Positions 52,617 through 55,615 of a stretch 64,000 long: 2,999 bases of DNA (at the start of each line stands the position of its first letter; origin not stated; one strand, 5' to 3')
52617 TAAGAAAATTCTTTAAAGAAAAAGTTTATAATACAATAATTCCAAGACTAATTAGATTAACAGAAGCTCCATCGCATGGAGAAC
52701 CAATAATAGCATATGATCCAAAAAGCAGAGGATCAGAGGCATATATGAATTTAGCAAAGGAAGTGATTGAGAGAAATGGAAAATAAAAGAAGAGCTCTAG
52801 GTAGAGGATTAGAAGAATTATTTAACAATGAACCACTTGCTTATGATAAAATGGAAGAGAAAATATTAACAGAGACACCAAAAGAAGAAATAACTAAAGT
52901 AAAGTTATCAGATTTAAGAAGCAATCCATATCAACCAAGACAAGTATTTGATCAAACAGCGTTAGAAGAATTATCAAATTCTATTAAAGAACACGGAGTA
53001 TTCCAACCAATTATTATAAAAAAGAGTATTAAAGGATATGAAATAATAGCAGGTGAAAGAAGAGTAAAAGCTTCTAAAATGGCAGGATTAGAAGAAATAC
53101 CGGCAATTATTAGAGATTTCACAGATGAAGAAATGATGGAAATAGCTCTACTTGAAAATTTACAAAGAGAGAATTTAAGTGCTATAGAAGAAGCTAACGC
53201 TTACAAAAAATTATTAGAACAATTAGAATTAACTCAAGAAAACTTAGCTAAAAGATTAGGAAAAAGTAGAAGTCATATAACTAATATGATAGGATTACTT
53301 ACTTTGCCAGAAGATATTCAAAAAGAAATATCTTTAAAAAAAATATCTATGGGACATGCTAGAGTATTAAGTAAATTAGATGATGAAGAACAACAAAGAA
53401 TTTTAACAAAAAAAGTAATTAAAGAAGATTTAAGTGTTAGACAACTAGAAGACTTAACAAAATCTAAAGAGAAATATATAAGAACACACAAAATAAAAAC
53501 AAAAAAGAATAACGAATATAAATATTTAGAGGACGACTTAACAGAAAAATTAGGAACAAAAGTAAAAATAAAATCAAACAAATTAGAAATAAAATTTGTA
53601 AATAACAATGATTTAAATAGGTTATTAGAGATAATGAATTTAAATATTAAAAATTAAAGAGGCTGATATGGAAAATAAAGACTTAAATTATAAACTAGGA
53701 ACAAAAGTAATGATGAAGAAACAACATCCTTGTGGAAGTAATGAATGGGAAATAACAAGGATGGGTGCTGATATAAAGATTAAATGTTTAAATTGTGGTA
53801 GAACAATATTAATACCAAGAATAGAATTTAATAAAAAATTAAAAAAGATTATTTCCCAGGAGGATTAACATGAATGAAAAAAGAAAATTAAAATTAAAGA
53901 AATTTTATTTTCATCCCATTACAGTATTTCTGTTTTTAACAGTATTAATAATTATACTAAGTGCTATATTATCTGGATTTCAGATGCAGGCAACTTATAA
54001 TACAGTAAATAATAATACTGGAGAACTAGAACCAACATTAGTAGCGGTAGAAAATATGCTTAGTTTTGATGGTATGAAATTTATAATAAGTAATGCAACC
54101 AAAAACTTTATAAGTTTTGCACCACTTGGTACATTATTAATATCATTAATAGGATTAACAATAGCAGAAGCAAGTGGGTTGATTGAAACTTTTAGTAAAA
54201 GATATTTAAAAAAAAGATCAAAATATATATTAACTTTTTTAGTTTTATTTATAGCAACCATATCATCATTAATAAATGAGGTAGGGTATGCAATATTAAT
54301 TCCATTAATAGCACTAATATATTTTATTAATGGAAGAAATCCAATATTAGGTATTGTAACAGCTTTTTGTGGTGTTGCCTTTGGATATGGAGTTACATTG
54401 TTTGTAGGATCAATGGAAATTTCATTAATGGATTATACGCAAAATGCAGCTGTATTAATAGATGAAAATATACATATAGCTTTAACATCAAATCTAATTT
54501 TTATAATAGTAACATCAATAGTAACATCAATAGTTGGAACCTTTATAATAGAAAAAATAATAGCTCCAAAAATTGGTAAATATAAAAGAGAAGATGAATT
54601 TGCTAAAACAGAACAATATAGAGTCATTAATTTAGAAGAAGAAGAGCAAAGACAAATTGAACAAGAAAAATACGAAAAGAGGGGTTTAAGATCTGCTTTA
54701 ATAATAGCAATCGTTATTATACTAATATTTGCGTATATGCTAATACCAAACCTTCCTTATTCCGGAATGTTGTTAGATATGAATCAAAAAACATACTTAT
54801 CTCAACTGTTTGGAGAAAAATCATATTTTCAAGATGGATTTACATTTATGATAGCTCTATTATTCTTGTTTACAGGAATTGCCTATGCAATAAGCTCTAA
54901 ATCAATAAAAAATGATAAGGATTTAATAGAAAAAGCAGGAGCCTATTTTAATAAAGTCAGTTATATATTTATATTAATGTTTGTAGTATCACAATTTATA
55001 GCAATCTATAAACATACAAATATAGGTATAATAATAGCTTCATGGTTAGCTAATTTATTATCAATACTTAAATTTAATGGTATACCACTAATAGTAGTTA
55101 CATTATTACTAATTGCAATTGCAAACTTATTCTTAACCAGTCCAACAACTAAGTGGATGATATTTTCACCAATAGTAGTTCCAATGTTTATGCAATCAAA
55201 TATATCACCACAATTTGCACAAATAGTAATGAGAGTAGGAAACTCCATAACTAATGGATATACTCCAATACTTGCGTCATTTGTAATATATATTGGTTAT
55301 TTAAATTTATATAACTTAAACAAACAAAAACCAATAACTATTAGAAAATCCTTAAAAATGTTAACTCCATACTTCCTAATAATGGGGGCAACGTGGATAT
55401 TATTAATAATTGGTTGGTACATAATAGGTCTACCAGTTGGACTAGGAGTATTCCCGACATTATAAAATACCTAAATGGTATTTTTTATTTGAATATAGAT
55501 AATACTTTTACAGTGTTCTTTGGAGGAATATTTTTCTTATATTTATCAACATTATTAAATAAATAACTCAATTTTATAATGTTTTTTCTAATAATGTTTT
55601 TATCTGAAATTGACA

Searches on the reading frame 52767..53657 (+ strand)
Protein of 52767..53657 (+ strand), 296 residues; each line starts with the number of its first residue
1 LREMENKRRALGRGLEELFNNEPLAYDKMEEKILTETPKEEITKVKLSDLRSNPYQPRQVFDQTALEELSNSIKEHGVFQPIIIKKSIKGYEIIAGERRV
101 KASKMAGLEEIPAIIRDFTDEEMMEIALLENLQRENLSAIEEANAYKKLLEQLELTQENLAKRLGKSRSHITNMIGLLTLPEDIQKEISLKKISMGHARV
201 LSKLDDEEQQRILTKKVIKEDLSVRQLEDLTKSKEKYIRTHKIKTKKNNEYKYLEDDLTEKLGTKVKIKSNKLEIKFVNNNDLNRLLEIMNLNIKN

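Call 7: search_protein_families(library=ncbifam, proteins=[window:52767-53657:+], max_evalue=0.00001)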
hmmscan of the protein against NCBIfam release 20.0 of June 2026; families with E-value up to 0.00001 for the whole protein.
window:52767-53657:+ (296 aa): 6 families
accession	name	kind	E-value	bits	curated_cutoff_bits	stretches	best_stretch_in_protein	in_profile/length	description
TIGR04285.1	nucleoid_noc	exception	1.8e-72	243.8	315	1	41-253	1-211/255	nucleoid occlusion protein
TIGR00180.1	parB_part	domain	7.7e-62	208.4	58.45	1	40-216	3-184/186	ParB/RepB/Spo0J family partition protein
TIGR03734.1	PRTRC_parB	hypoth_equivalog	3.9e-44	151.1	278.6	1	55-232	6-187/555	PRTRC system ParB family protein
TIGR03454.1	partition_RepB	equivalog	2.7e-16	59.9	201.5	1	40-279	62-302/325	plasmid partitioning protein RepB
NF010406.0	PRK13832.1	subfamily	8.8e-15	54.2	640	1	41-179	3-144/578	plasmid partitioning protein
NF010440.0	PRK13866.1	equivalog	3.6e-10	39.5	522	1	64-188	88-214/336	plasmid partitioning protein RepB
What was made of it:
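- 52767..53657 (+): ParB (Spo0J), the predicted reader of the parS sites. TIGR00180 scores 208 bits (call 7).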

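Call 14: search_solved_structures(query=window:52767-53657:+, show_alignments=3)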
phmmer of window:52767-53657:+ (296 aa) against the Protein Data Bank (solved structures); distinct sequences matched with E-value up to 0.001: 14.
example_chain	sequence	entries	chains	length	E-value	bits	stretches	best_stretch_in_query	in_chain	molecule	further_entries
6sdk_A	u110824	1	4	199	1.1e-64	221.8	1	40-232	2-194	Stage 0 sporulation protein J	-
4umk_A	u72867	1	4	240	7e-53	183.1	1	7-233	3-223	PROBABLE CHROMOSOME-PARTITIONING PROTEIN PARB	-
1vz0_A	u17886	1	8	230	2.8e-50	174.6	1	33-231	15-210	Chromosome-partitioning protein Spo0J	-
7bnk_A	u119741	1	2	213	3e-48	168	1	42-233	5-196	ParB family protein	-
7o0n_A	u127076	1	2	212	2.2e-47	165.1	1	42-233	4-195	ParB family protein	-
7bnr_A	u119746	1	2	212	2.2e-47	165.1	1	42-233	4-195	ParB family protein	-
7ol9_A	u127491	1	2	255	3.5e-47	164.4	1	35-239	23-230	Nucleoid occlusion protein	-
7nfu_A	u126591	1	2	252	1.1e-46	162.8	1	28-236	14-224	Nucleoid occlusion protein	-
7ng0_A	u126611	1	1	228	7.6e-46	160.1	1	40-236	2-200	Nucleoid occlusion protein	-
6t1f_A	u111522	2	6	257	9.5e-46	159.7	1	6-233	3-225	Chromosome-partitioning protein ParB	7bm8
6y93_A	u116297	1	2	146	4.6e-24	88.7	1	122-241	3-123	Nucleoid occlusion protein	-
6s6h_A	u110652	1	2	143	4.4e-22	82.2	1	123-233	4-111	Chromosome-partitioning protein ParB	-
8qa8_A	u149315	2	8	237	1.3e-12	51.1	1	50-187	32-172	Transcriptional repressor protein KorB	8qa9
1r71_A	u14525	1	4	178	2.2e-05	27.5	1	99-187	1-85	Transcriptional repressor protein korB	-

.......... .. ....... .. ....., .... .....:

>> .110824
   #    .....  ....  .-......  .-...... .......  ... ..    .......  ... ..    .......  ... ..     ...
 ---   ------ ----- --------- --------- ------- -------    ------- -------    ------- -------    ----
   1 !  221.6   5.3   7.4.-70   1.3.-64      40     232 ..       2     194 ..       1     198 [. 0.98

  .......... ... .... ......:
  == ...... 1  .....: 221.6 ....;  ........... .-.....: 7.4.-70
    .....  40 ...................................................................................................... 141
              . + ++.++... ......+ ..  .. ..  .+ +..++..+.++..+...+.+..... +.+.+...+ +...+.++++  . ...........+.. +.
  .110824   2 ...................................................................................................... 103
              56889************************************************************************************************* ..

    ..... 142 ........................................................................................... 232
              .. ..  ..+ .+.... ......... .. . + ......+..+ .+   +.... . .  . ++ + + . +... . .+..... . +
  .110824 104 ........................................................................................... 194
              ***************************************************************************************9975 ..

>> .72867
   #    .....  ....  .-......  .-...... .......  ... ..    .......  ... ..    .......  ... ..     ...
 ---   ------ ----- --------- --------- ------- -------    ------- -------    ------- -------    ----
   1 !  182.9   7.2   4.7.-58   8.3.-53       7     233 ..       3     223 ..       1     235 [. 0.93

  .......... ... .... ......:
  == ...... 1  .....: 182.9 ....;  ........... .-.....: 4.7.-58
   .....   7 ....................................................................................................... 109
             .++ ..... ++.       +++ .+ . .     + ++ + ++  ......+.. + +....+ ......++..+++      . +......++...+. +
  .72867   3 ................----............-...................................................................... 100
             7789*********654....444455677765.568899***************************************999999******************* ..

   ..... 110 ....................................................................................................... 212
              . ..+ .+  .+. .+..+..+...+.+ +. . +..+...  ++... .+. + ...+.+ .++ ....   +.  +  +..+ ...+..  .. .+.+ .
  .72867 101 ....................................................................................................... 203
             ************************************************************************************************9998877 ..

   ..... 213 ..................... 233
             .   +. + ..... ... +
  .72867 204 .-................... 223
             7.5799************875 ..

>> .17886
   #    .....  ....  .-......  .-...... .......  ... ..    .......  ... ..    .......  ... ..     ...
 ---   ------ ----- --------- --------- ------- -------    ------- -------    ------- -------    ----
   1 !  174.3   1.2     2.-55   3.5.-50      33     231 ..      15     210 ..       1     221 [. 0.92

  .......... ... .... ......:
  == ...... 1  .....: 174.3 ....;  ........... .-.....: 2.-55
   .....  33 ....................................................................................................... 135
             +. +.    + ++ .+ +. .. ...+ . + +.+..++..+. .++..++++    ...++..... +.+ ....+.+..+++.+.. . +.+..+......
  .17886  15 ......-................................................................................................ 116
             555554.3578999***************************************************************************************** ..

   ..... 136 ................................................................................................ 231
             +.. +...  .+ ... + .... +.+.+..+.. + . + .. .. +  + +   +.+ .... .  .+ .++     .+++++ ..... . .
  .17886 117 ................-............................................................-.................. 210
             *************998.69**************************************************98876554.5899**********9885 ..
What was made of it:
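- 52767..53657 (+): The best solved-structure match is B. subtilis Spo0J 6sdk at 222 bits, against 164 bits for Noc (call 14).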

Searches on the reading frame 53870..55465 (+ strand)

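Call 7: search_protein_families(library=ncbifam, proteins=[window:53870-55465:+], max_evalue=0.00001)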
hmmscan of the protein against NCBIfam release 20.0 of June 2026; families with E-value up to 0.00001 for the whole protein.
window:53870-55465:+ (531 aa): 2 families
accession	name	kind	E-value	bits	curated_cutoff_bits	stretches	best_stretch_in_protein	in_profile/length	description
TIGR00819.1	ydaH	subfamily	5.1e-93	312.4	753.55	1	14-529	24-519/521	AbgT family antimetabolite efflux transporter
NF008459.0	PRK11339.1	equivalog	7.8e-78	262.5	864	1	15-531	28-507/508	p-aminobenzoyl-glutamate transporter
